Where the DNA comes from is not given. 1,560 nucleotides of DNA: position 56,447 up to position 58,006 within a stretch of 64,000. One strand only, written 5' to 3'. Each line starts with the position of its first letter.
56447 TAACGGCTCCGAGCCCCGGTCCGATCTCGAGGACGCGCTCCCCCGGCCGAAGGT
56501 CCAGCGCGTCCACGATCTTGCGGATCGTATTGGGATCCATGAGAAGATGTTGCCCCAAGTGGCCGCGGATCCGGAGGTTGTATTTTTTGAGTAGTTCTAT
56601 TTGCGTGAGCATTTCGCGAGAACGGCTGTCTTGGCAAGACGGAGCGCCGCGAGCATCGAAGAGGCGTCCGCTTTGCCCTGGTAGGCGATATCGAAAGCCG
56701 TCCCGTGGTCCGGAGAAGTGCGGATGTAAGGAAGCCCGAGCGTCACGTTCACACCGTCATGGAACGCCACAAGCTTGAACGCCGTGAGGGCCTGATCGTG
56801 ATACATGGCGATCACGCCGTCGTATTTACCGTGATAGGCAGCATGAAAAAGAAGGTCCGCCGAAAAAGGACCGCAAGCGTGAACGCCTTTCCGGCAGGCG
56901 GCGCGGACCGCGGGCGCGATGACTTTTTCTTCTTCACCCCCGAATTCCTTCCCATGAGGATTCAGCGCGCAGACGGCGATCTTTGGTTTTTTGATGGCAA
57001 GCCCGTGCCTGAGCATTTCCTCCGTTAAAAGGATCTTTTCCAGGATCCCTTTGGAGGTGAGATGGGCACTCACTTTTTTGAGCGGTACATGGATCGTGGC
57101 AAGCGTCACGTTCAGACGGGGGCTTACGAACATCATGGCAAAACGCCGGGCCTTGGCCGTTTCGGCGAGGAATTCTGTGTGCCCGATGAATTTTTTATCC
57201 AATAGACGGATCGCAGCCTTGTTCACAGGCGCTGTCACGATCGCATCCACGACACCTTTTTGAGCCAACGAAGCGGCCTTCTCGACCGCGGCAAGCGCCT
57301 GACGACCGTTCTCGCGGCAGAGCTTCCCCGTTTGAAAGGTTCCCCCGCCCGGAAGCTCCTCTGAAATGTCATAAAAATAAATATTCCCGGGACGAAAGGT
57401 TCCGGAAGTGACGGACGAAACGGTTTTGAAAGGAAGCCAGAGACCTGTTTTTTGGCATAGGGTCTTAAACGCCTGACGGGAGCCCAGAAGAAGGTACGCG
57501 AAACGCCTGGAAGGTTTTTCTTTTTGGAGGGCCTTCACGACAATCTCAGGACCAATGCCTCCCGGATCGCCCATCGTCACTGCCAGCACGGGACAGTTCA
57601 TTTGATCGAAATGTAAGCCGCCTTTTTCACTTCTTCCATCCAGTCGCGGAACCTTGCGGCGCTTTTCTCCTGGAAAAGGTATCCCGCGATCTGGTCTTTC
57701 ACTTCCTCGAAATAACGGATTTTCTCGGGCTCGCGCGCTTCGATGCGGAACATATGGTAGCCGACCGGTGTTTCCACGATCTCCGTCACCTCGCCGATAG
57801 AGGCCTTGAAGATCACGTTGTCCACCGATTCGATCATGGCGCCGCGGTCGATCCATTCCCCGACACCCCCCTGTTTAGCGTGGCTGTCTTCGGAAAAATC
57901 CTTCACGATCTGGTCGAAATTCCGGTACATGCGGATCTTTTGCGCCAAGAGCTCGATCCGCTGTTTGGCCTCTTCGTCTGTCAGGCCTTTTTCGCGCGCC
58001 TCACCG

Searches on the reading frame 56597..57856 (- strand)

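Call 52: search_protein_families(library=pfam, proteins=[window:56597-57856:-], max_evalue=0.00001)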
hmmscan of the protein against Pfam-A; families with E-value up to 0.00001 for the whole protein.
window:56597-57856:- (419 aa): 1 family
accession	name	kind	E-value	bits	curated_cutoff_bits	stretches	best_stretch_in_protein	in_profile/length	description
PF04166.17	PdxA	-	1.3e-94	317.2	27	1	122-408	6-286/286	Pyridoxal phosphate biosynthetic protein PdxA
